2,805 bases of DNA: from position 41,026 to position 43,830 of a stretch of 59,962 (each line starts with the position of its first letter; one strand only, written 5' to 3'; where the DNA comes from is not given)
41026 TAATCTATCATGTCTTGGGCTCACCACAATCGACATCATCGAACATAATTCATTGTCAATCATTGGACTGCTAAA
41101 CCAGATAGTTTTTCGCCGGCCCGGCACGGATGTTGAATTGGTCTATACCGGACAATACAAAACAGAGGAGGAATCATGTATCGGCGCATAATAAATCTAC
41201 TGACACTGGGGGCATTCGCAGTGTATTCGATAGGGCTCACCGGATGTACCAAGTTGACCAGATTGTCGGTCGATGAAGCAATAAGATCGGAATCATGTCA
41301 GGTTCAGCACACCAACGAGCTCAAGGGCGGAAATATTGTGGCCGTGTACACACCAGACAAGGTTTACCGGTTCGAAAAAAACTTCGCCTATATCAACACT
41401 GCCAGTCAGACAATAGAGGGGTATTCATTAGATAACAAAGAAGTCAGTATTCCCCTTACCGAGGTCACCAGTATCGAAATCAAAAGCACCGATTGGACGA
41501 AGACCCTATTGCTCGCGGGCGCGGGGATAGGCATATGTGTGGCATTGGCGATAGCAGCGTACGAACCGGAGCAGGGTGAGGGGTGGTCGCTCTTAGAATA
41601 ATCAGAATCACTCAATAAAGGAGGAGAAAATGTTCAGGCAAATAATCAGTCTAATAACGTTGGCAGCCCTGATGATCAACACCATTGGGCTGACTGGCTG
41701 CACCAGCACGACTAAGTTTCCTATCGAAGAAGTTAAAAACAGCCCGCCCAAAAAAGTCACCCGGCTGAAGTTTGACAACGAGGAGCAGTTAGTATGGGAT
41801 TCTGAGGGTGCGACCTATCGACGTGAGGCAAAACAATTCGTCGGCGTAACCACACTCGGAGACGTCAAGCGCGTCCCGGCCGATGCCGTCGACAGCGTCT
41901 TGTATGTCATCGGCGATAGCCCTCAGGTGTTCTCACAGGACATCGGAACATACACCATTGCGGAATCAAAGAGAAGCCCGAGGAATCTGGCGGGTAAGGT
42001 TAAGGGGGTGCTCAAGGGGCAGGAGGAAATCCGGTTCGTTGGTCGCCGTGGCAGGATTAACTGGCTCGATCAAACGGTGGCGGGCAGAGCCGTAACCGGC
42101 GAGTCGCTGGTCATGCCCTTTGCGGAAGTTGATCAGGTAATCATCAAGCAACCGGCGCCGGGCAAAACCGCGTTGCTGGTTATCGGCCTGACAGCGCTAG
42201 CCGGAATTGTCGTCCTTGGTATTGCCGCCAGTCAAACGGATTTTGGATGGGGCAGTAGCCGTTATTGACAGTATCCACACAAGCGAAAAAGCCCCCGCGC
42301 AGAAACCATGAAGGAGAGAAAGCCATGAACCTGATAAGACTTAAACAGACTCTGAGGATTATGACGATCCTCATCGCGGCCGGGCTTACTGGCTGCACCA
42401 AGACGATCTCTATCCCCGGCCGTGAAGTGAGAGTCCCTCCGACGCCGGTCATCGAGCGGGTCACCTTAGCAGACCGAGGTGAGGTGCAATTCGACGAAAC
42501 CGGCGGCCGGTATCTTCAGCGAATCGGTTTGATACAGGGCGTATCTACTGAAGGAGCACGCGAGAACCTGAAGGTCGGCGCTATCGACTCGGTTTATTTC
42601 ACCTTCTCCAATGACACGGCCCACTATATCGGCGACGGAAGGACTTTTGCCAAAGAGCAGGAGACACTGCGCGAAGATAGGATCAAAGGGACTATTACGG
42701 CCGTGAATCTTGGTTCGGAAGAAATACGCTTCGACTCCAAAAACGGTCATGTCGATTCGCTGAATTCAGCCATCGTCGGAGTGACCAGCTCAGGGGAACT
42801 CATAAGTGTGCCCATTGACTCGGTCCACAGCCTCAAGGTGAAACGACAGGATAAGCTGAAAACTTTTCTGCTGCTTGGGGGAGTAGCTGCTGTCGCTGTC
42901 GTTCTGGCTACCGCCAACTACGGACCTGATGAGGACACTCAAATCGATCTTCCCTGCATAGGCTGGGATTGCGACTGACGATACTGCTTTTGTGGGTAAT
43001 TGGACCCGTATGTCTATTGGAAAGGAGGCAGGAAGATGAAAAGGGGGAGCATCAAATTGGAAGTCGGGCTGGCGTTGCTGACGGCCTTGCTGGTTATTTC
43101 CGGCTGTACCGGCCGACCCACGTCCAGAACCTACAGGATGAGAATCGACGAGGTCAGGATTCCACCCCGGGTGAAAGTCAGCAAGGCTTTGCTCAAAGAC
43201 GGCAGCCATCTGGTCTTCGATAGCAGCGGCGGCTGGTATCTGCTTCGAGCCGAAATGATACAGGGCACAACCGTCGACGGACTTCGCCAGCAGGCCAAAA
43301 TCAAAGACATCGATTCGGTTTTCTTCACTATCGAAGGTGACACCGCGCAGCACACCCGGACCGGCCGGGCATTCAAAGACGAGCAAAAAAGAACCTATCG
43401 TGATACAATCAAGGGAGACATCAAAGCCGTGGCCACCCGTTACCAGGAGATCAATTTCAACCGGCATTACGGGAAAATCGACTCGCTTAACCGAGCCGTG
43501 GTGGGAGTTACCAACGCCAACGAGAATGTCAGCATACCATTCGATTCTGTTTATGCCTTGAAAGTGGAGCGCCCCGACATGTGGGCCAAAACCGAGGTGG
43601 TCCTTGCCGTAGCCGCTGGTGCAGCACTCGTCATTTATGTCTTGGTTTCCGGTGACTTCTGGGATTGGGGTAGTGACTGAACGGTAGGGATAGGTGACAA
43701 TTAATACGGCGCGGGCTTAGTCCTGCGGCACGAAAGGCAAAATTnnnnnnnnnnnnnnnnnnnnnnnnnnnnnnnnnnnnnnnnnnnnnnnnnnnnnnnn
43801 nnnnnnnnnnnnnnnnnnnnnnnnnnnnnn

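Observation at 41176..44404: Five-gene tandem array of paralogous lipoproteins built from an unrecognised ~45-aa module, with both an N-terminal lipobox and a C-terminal helix plus Trp tail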

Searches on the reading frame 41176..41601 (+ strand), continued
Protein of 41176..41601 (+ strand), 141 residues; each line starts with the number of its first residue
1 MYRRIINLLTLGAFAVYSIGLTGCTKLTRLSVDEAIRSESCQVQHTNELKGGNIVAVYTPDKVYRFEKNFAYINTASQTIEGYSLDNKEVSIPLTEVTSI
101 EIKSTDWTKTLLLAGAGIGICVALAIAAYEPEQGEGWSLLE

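Call 79: find_related_loci(query=A12, collection=genome_contigs, flank=10000)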
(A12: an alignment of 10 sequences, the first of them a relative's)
Query A12 (636 aa) in genome_contigs; peptide patterns used: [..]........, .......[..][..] (x = any residue, [..] = any of these).
294 stretches matched a pattern; 44 encode a relative of the query (tblastn E <= 1e-3); 44 distinct loci.
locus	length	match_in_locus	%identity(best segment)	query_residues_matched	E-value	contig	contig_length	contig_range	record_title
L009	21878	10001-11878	44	1-628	0e+0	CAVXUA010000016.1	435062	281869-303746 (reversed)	MAG: uncultured Ignavibacteriales bacterium isolate MFD03804.bin.2.132 genome assembly, contig: contig_54562, whole geno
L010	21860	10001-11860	42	10-631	2e-173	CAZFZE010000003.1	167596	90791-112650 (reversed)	MAG TPA_asm: uncultured Ignavibacterium sp. isolate binchicken_co190_19 genome assembly, contig: NODE_160_length_167596_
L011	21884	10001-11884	41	1-628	5e-166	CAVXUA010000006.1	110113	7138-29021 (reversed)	MAG: uncultured Ignavibacteriales bacterium isolate MFD03804.bin.2.132 genome assembly, contig: contig_23526, whole geno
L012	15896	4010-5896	42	1-628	4e-161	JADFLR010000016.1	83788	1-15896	MAG: Bacteroidetes bacterium isolate B54T1B5 B54T1B5_NODE91, whole genome shotgun sequence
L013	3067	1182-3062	39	1-628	6e-168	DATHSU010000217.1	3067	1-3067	MAG TPA_asm: Ignavibacteriaceae bacterium isolate SMAG_U16059 k141_268554, whole genome shotgun sequence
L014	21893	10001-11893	38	1-631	2e-152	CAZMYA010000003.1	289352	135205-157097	MAG TPA_asm: uncultured Ignavibacterium sp. isolate SRP290908_co1_68 genome assembly, contig: NODE_16_length_289352_cov_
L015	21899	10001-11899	38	1-632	2e-151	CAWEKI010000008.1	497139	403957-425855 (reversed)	MAG: uncultured Bacteroidetes bacterium isolate MFD05942.bin.1.2 genome assembly, contig: contig_44471, whole genome sho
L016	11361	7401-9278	43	1-628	0e+0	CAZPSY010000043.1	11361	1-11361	MAG TPA_asm: uncultured Ignavibacteriaceae bacterium isolate binchicken_co109_124 genome assembly, contig: NODE_1447_len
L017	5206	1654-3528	38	1-628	7e-151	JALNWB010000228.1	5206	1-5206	MAG: Ignavibacteriaceae bacterium isolate SO_2016_GW1 bin 51 scaffold30886_OW334_2016, whole genome shotgun sequence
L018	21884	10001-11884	39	1-631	1e-148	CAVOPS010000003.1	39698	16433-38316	MAG: uncultured Ignavibacteriaceae bacterium isolate MFD00032.bin.2.137 genome assembly, contig: contig_115272, whole ge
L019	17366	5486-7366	38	1-628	9e-146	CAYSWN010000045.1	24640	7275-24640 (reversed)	MAG TPA_asm: uncultured Ignavibacterium sp. isolate binchicken_co269_41 genome assembly, contig: NODE_1772_length_24640_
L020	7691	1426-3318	38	1-634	3e-143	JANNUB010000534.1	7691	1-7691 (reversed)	MAG: Ignavibacteriota bacterium isolate SOY_30_metabat_287 SOY_30_k141_3246628, whole genome shotgun sequence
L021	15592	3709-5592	38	1-632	4e-142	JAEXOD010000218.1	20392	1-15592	MAG: Bacteroidetes bacterium isolate OH_HBrB_124 k127_2322790, whole genome shotgun sequence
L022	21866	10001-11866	39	1-628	1e-138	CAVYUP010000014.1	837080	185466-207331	MAG: uncultured Bacteroidetes bacterium isolate MFD01721.bin.1.11 genome assembly, contig: contig_9903, whole genome sho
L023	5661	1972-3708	39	1-625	1e-137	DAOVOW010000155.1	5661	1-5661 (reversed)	MAG TPA_asm: bacterium isolate CSMAG_1533 CSMAG_1533_k141_215920_length_5661_cov_30.0000, whole genome shotgun sequence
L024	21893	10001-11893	39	1-630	2e-147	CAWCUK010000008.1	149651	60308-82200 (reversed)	MAG: uncultured Bacteroidetes bacterium isolate MFD01721.bin.1.37 genome assembly, contig: contig_55286, whole genome sh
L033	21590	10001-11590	36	96-628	4e-107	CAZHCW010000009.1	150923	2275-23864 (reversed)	MAG TPA_asm: uncultured Ignavibacteriaceae bacterium isolate binchicken_co269_63 genome assembly, contig: NODE_107_lengt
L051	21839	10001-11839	35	6-622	2e-110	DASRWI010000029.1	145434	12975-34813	MAG TPA_asm: Ignavibacteriaceae bacterium isolate SMAG_U10649 k141_138278, whole genome shotgun sequence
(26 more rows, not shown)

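Call 82: search_protein_families(library=pfam, proteins=[L009:11897-13093:+, L009:8640-9932:+, L010:6501-7400:+, L010:18845-20377:+, L033:6119-9724:+, L051:6643-7431:+, L051:8307-9125:+, L024:13159-13968:+], max_evalue=0.001)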
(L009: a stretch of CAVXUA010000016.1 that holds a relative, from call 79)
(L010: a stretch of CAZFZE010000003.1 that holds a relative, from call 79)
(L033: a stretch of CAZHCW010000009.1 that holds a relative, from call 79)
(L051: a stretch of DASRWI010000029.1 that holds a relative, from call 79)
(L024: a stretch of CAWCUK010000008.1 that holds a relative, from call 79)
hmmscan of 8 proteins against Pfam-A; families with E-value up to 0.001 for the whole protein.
L009:11897-13093:+ (399 aa): 0 families

L009:8640-9932:+ (431 aa): 3 families
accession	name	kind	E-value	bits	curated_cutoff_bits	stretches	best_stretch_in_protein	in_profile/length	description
PF04055.27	Radical_SAM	-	2.4e-19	70.6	29.5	1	116-253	3-147/166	Radical SAM superfamily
PF13186.11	SPASM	-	1e-07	32.6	21.5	1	342-385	1-48/67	Iron-sulfur cluster-binding domain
PF13353.11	Fer4_12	-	2.5e-07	31.5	22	1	117-186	12-83/137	4Fe-4S single cluster domain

L010:6501-7400:+ (300 aa): 1 family
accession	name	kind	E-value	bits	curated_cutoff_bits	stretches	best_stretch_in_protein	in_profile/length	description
PF18962.6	Por_Secre_tail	-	0.00023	21.8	27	1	212-248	2-35/75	Secretion system C-terminal sorting domain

L010:18845-20377:+ (511 aa): 10 families
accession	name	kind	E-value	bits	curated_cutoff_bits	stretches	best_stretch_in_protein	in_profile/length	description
PF00158.32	Sigma54_activat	-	3e-65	219.4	20.2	1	193-360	1-168/168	Sigma-54 interaction domain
PF25601.1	AAA_lid_14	-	4.8e-21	74.8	27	1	366-442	2-76/87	AAA+ ATPase lid domain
PF14532.12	Sigma54_activ_2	-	3.5e-20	73.1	25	1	194-364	1-138/138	Sigma-54 interaction domain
PF07728.20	AAA_5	-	8e-11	42.5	22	1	217-334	2-122/139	AAA domain (dynein-related subfamily)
PF02954.25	HTH_8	-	3.5e-10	39.9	22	1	465-503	3-41/42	Bacterial regulatory protein, Fis family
PF07724.20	AAA_2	-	1.1e-08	35.7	27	1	215-346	4-136/166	AAA domain (Cdc48 subfamily)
PF13185.12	GAF_2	-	3.6e-06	27.6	28.6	1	26-162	1-132/136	GAF domain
PF00004.35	AAA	-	3.9e-06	27.8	21.2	1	217-335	1-110/131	ATPase family associated with various cellular activities (AAA)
PF01590.32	GAF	-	5.6e-06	27.4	22.4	1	28-161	1-129/133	GAF domain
PF13556.12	HTH_30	-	0.00044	20.4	27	0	475-504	7-36/59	PucR C-terminal helix-turn-helix domain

L033:6119-9724:+ (1202 aa): 3 families
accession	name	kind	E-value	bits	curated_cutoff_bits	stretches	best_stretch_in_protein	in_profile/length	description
PF02867.20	Ribonuc_red_lgC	-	4.5e-126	422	23.9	2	207-770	2-460/523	Ribonucleotide reductase, barrel domain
PF08471.15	Ribonuc_red_2_N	-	1.7e-42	144.2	27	1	40-156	1-103/103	Class II vitamin B12-dependent ribonucleotide reductase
PF12637.14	TSCPD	-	1.6e-09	38.3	22.8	1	990-1083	7-85/88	TSCPD domain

L051:6643-7431:+ (263 aa): 0 families

L051:8307-9125:+ (273 aa): 0 families

L024:13159-13968:+ (270 aa): 0 families

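Call 88: find_encoding_contigs(protein=P0004, flank=2000)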
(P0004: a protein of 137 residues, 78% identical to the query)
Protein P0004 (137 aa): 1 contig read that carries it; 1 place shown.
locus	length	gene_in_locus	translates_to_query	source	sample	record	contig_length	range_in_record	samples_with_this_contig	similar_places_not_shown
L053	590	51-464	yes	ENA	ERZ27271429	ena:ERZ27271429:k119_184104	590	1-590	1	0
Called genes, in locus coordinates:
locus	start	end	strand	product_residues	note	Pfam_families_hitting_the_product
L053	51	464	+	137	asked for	-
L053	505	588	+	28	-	?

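Call 89: find_encoding_contigs(protein=P0031, flank=3000)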
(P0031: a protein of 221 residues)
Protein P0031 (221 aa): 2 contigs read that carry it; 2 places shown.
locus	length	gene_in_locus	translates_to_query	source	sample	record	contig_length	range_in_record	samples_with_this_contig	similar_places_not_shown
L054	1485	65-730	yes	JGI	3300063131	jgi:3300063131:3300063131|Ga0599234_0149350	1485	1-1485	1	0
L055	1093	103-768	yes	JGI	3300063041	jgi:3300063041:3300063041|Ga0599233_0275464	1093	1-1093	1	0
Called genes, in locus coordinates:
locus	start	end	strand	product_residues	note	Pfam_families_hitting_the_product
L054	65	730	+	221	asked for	-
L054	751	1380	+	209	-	-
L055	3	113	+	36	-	?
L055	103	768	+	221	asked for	-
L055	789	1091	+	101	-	?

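Call 90: find_encoding_contigs(protein=P0120, flank=3000)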
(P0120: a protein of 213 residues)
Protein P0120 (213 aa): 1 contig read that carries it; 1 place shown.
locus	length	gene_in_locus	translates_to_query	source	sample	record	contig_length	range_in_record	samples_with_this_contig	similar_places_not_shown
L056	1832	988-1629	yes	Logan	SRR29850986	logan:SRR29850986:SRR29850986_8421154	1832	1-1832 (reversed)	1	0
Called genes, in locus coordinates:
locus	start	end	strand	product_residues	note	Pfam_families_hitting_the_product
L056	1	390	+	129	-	?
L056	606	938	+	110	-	-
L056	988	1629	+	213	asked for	-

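Call 99: find_encoding_contigs(protein=P0001, flank=1000, max_places=3)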
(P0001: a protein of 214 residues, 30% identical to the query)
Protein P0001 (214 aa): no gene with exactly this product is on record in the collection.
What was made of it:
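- Tried and rejected: Looking up the window's own protein to learn where it comes from returned nothing (call 99).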

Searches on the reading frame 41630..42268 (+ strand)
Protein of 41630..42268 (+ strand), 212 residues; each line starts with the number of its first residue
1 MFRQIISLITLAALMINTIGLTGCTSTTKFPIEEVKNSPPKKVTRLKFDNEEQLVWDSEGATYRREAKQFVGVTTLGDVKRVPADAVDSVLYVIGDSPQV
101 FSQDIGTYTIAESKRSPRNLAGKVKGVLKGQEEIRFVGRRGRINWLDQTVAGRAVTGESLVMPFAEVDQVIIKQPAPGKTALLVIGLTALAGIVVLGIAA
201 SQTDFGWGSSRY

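Call 3: search_protein_families(library=pfam, proteins=[window:41630-42268:+], max_evalue=1)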
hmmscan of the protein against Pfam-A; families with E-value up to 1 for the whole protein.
window:41630-42268:+ (212 aa): 0 families

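Call 4: search_protein_families(library=ncbifam, proteins=[window:41630-42268:+], max_evalue=1)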
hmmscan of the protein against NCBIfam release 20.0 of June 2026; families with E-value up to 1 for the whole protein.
window:41630-42268:+ (212 aa): 1 family
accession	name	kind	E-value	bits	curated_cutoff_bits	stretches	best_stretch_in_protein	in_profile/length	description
NF007213.0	PRK09635.1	equivalog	0.0076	15.5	317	1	148-202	213-267/290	RNA polymerase sigma factor SigI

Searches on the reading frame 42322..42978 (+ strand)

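Call 3: search_protein_families(library=pfam, proteins=[window:42322-42978:+], max_evalue=1)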
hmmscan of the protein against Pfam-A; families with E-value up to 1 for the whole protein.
window:42322-42978:+ (218 aa): 0 families

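Call 4: search_protein_families(library=ncbifam, proteins=[window:42322-42978:+], max_evalue=1)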
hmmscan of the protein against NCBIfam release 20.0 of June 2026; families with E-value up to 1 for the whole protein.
window:42322-42978:+ (218 aa): 1 family
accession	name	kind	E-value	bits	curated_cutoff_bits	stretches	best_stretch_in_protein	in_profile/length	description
TIGR00111.1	pelota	equivalog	0.12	11.7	177.65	1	103-180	40-110/351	mRNA surveillance protein pelota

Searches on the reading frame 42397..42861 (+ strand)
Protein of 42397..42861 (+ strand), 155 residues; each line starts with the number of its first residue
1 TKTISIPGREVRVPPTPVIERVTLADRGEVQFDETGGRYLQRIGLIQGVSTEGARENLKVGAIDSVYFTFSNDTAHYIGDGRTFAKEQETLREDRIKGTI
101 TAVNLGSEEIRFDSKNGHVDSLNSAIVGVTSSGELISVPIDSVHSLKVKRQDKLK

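Call 31: find_homologous_proteins(query=A5, max_evalue=0.001)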
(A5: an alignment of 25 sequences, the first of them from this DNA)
Query A5 (25 sequences) (155 aa, profile of the alignment): 6 proteins with E <= 0.001 among 1805 candidates.
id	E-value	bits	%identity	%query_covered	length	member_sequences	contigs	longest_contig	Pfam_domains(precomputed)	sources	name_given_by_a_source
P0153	1.5e-48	183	100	100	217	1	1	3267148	-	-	-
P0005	4.7e-48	181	82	100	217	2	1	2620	-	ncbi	-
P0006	9.0e-47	177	27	97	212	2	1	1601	-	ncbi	-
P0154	1.4e-44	170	24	97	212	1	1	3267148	-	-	-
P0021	5.9e-40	155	25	86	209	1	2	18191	-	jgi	-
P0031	3.0e-35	139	28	99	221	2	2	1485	-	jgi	jgi:hypothetical protein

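Call 32: search_solved_structures(query=A5, max_evalue=10)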
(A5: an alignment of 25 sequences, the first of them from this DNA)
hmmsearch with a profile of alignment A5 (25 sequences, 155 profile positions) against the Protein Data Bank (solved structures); distinct sequences matched with E-value up to 10: 1.
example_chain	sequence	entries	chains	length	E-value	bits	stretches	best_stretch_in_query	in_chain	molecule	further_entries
8hav_A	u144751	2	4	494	1.6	11.8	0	19-75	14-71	Non-specific phospholipase C4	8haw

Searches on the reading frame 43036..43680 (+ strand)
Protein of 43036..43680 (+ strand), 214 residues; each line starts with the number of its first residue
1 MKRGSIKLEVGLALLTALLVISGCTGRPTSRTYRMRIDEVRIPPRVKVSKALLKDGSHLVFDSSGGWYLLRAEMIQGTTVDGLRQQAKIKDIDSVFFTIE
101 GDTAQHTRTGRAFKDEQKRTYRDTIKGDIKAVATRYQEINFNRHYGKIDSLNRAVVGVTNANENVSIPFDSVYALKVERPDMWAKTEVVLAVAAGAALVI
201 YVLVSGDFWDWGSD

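Call 3: search_protein_families(library=pfam, proteins=[window:43036-43680:+], max_evalue=1)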
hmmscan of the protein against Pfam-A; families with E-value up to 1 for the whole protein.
window:43036-43680:+ (214 aa): 1 family
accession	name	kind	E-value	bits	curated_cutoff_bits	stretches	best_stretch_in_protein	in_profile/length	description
PF12462.13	Helicase_IV_N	-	0.17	12.2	24.5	1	150-191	21-63/163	DNA helicase IV / RNA helicase N terminal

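Call 4: search_protein_families(library=ncbifam, proteins=[window:43036-43680:+], max_evalue=1)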
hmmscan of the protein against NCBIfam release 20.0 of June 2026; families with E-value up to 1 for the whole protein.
window:43036-43680:+ (214 aa): 2 families
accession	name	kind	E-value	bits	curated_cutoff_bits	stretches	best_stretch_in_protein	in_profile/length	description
TIGR03283.1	thy_syn_methano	equivalog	0.072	12.6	174.55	1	85-163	30-109/201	thymidylate synthase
NF008276.0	PRK11054.1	equivalog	0.15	10.5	543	1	141-191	13-62/684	DNA helicase IV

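Call 27: find_homologous_proteins(query=A2, max_evalue=0.001)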
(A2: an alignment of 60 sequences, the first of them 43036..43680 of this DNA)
Query A2 (60 sequences) (214 aa, profile of the alignment): 3 proteins with E <= 0.001 among 8000 candidates.
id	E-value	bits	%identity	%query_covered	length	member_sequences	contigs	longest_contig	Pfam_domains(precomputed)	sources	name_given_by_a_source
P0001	8.1e-44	168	100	100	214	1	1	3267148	-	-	-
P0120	7.7e-41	158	19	77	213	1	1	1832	-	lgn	-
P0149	2.4e-40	156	20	79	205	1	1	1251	-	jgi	-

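Call 28: find_related_loci(query=A4, collection=genome_contigs, flank=10000)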
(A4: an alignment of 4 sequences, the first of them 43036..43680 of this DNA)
Query A4 (214 aa) in genome_contigs; peptide patterns used: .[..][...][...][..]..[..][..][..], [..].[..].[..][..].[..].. (x = any residue, [..] = any of these).
73 stretches matched a pattern, but none encodes a relative of the query by tblastn (E <= 1e-3).

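Call 60: find_related_loci(query=A4, collection=metagenome_contigs, flank=8000)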
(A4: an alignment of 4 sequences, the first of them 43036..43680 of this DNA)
Query A4 (214 aa) in metagenome_contigs; peptide patterns used: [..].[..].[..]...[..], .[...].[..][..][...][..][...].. (x = any residue, [..] = any of these).
447 stretches matched a pattern, but none encodes a relative of the query by tblastn (E <= 1e-3).
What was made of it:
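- Tried and rejected: The genome_contigs scan (call 28) and the first metagenome scan (call 60) confirmed nothing.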
